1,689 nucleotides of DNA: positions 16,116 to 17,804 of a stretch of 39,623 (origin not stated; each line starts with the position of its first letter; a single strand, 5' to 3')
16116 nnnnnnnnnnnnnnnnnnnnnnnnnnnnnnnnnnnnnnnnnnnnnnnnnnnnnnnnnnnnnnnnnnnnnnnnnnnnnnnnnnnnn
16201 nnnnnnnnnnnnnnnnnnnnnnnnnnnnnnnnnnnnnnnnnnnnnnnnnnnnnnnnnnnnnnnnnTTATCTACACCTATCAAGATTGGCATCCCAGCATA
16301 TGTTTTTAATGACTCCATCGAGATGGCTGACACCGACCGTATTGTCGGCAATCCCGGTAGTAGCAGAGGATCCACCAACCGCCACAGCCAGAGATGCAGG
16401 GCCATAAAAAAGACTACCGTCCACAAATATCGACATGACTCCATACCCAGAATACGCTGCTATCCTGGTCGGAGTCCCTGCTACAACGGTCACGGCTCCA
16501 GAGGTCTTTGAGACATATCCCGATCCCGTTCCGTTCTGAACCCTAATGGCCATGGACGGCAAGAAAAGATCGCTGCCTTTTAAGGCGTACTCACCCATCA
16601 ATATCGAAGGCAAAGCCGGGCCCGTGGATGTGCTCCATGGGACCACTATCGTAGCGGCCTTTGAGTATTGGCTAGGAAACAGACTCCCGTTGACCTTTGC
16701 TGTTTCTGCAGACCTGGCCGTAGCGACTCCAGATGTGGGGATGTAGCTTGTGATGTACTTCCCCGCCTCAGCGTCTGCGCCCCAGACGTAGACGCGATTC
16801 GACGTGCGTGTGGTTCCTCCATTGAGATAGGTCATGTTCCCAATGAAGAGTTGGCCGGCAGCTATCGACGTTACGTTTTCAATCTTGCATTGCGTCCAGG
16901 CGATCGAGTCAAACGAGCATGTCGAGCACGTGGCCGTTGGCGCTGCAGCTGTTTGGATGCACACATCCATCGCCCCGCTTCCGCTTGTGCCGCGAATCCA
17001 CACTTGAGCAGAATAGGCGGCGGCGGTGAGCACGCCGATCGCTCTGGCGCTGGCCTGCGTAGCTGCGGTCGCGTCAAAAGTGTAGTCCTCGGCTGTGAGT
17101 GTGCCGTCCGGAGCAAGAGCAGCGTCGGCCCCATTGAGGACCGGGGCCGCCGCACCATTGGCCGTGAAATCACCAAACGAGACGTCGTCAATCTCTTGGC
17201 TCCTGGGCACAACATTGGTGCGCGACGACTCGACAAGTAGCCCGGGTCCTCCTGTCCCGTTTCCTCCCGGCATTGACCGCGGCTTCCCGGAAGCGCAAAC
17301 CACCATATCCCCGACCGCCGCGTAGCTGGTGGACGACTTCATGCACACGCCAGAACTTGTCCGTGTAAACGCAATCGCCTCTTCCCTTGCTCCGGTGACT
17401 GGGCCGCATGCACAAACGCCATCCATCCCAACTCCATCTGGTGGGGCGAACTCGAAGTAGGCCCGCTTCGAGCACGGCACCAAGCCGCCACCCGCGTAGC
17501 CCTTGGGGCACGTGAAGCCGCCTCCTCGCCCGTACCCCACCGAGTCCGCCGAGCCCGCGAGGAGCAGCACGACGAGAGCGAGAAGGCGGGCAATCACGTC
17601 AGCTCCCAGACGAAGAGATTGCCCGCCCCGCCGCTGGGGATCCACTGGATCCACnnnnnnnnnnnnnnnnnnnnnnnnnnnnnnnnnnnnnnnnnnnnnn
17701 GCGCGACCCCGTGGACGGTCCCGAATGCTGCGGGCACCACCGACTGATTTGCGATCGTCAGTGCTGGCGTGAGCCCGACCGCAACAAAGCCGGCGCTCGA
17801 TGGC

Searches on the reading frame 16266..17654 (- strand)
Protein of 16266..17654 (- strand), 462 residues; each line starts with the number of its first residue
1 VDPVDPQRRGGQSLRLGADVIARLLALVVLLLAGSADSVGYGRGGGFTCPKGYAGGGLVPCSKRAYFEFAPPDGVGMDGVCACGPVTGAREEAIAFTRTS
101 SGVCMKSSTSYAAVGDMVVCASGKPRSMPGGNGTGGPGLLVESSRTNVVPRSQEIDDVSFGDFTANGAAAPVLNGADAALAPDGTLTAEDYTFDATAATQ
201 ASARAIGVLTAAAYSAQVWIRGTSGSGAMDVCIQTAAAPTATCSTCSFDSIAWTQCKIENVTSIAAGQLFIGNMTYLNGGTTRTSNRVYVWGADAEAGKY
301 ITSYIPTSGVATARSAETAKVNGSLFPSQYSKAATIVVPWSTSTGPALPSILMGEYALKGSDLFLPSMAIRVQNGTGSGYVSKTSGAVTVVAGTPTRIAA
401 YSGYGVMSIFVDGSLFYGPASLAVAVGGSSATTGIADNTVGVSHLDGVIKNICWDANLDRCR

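Call 7: search_protein_families(library=pfam, proteins=[window:16266-17654:-], max_evalue=0.1)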
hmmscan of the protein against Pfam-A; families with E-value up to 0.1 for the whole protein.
window:16266-17654:- (462 aa): 1 family
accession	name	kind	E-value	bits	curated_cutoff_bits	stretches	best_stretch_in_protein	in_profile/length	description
PF13385.13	Laminin_G_3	-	0.071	13.7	27.6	0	367-451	55-137/151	Concanavalin A-like lectin/glucanases superfamily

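Call 8: search_protein_families(library=phrogs, proteins=[window:16266-17654:-], max_evalue=0.1)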
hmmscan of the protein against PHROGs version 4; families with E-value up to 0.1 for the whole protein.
window:16266-17654:- (462 aa): 3 families
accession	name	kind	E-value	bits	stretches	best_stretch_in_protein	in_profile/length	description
phrog_5939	-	tail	2.4e-18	67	1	138-453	409-746/801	tail protein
phrog_34853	-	unknown function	8.1e-06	25.6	1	135-191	66-115/555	-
phrog_4797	-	unknown function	0.084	12.4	0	281-312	362-393/567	-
